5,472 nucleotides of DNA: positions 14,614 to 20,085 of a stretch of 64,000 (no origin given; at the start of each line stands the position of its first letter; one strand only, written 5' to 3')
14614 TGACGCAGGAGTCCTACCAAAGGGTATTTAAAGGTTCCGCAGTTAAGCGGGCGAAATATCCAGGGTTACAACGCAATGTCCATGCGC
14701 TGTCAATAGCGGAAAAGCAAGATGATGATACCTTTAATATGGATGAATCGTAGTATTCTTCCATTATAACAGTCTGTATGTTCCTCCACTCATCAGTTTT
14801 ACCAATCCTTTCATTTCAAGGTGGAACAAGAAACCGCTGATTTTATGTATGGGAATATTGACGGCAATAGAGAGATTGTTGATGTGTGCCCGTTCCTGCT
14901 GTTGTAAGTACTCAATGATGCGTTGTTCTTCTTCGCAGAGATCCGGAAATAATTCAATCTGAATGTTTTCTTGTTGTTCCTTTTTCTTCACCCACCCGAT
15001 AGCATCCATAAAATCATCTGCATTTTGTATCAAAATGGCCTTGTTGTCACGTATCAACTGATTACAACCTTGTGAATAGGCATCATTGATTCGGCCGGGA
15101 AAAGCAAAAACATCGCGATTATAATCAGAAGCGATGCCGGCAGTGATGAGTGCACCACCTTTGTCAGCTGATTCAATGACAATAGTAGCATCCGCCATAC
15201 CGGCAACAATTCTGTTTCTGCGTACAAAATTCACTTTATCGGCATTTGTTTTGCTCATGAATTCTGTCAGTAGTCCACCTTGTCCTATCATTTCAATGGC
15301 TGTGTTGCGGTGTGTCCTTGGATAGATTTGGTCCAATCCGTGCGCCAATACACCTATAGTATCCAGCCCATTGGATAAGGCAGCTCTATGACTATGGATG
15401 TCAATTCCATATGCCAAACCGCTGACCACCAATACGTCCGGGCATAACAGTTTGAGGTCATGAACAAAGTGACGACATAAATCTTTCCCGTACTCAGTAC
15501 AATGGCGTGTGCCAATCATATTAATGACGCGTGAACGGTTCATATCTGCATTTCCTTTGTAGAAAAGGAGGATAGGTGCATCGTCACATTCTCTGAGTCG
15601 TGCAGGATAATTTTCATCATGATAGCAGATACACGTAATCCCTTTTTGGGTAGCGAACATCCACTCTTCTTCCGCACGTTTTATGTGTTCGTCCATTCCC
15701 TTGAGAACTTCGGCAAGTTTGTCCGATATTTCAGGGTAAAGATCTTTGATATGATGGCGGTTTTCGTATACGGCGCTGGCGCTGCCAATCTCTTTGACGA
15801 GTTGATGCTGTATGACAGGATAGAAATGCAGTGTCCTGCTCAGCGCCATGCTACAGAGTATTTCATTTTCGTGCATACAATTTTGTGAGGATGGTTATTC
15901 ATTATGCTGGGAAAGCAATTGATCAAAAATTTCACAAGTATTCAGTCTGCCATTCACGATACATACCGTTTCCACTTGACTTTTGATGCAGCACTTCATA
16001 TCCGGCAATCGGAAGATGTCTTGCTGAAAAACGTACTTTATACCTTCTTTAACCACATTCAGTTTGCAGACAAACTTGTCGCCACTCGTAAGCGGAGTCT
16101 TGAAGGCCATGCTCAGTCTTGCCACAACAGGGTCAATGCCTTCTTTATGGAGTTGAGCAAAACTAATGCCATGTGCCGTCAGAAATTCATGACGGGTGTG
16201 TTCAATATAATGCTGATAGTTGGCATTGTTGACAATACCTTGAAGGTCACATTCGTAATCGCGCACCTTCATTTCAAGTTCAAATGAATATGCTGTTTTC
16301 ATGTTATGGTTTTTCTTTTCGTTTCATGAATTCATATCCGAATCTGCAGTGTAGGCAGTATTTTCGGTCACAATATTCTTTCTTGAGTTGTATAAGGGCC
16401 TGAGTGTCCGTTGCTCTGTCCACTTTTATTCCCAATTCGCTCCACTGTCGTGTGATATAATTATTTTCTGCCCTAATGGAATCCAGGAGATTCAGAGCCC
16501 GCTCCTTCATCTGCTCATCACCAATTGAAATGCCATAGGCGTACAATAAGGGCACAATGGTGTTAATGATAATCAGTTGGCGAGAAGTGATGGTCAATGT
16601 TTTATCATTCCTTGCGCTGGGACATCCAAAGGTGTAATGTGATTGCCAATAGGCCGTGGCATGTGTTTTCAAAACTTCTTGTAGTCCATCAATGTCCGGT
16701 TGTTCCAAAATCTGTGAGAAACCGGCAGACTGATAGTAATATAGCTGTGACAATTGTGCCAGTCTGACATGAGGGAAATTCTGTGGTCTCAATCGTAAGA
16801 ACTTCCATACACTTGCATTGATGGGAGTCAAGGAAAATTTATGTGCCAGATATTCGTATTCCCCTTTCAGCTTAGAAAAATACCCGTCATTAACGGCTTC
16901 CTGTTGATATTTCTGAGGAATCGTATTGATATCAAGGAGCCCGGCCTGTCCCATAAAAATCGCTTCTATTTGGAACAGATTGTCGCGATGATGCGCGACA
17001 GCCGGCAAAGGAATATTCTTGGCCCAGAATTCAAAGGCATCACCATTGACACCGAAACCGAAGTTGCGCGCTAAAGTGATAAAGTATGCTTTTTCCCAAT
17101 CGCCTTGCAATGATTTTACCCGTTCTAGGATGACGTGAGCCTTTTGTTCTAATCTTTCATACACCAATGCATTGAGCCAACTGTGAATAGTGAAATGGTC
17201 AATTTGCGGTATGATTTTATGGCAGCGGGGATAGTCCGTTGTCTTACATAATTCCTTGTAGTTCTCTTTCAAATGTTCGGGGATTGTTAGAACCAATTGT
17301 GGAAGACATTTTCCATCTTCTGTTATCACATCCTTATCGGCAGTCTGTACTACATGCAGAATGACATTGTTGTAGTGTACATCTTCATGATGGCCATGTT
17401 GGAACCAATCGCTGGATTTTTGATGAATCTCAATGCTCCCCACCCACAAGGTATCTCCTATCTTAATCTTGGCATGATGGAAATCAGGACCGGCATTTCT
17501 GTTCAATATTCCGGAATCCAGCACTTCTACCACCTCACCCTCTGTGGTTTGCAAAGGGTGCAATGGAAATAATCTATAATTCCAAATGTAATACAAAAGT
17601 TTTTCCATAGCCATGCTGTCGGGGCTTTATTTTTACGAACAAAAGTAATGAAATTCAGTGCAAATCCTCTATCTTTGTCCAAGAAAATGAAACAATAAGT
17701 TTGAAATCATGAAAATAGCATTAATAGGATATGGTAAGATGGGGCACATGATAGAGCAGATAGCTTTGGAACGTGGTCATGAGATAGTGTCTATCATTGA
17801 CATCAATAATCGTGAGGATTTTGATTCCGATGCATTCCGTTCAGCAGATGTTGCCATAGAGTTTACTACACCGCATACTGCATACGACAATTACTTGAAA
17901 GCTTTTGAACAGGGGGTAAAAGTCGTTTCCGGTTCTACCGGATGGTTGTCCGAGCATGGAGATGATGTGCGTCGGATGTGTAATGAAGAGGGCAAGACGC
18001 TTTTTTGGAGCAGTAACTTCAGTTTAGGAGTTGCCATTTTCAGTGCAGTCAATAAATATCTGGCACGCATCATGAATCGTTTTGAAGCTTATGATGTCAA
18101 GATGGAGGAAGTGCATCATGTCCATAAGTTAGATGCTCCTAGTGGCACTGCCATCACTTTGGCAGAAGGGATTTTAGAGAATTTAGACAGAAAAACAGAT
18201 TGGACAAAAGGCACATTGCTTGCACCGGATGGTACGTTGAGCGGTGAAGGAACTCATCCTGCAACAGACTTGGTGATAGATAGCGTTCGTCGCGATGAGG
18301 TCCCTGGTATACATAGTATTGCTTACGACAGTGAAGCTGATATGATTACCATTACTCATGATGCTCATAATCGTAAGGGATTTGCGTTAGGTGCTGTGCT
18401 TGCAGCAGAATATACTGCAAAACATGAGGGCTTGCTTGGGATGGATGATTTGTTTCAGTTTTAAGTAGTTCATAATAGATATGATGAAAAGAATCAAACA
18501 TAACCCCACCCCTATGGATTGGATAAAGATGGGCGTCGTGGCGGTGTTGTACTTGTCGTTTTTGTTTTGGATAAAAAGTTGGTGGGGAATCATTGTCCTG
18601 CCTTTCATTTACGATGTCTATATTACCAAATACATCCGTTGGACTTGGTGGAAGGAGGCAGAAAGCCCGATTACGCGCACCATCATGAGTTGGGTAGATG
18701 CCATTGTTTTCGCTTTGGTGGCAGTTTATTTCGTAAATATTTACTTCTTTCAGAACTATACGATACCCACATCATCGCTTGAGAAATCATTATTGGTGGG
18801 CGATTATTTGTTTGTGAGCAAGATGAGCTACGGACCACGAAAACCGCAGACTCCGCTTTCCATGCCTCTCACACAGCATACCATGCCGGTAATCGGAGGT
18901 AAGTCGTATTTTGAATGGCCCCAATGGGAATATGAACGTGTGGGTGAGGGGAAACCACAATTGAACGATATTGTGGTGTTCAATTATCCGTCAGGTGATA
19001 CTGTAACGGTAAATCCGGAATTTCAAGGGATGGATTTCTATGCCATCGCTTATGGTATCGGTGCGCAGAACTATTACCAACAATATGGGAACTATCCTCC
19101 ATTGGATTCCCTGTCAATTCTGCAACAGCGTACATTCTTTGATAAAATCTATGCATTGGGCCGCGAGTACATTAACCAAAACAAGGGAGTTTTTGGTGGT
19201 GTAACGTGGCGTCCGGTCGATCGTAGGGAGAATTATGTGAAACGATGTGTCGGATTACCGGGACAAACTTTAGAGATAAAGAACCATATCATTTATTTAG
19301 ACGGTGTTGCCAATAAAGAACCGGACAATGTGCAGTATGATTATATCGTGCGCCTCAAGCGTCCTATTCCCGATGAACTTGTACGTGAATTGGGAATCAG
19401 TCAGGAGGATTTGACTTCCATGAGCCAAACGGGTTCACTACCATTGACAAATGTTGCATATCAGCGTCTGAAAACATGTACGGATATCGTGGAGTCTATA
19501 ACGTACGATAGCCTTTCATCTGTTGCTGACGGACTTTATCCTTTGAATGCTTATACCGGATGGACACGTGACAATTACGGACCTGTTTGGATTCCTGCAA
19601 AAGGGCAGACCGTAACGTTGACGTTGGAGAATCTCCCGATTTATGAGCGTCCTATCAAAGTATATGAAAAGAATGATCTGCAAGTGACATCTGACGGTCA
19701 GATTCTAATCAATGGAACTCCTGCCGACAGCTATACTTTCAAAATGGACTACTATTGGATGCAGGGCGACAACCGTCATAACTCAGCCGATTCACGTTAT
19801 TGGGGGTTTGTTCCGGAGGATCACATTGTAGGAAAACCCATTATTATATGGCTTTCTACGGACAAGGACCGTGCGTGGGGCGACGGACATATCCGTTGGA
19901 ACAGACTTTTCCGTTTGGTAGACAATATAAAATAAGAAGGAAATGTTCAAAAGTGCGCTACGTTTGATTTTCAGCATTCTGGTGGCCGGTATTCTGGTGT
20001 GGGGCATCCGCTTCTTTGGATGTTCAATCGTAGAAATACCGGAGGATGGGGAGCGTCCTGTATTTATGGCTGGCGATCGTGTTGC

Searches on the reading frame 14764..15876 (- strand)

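Call 94: search_protein_families(library=pfam, proteins=[window:14764-15876:-], max_evalue=0.00001)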
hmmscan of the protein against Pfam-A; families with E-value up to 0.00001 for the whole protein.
window:14764-15876:- (370 aa): 1 family
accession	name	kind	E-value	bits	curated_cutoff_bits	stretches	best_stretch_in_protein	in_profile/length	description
PF02481.21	DNA_processg_A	-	1.5e-73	246.9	29.6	1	77-282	4-210/212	DNA recombination-mediator protein A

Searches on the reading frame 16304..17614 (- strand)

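Call 94: search_protein_families(library=pfam, proteins=[window:16304-17614:-], max_evalue=0.00001)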
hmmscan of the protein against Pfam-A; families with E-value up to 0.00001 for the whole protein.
window:16304-17614:- (436 aa): 1 family
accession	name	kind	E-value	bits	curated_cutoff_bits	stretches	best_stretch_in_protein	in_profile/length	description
PF11013.13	DUF2851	-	1.6e-151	505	25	1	4-385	1-374/375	Protein of unknown function (DUF2851)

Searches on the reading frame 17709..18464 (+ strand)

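Call 94: search_protein_families(library=pfam, proteins=[window:17709-18464:+], max_evalue=0.00001)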
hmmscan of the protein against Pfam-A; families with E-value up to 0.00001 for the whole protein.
window:17709-18464:+ (251 aa): 2 families
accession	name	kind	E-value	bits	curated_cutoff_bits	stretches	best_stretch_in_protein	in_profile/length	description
PF05173.19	DapB_C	-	9.1e-35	119.8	27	1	107-248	1-120/121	Dihydrodipicolinate reductase, C-terminus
PF01113.26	DapB_N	-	6.8e-17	62.2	25.6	1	1-104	1-124/124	Dihydrodipicolinate reductase, N-terminus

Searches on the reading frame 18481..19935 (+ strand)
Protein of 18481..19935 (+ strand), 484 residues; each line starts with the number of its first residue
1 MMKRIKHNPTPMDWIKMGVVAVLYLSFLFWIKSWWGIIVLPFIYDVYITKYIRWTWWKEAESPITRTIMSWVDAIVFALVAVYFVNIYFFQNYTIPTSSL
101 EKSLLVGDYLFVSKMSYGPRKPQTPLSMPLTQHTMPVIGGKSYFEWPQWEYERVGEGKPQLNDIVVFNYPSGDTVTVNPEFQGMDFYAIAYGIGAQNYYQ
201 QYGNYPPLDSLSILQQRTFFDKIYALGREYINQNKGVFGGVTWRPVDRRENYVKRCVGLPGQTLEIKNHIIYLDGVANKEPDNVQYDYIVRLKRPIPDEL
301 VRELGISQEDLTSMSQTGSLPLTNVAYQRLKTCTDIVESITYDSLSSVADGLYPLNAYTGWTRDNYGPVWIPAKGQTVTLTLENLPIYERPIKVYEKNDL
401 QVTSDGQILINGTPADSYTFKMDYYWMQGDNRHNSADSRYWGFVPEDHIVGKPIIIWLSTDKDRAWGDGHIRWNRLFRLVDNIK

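Call 94: search_protein_families(library=pfam, proteins=[window:18481-19935:+], max_evalue=0.00001)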
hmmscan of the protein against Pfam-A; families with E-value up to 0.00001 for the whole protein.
window:18481-19935:+ (484 aa): 1 family
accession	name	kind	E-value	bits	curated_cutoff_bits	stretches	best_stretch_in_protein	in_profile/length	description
PF10502.14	Peptidase_S26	-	7.8e-36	124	22.9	2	69-286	2-107/168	Signal peptidase, peptidase S26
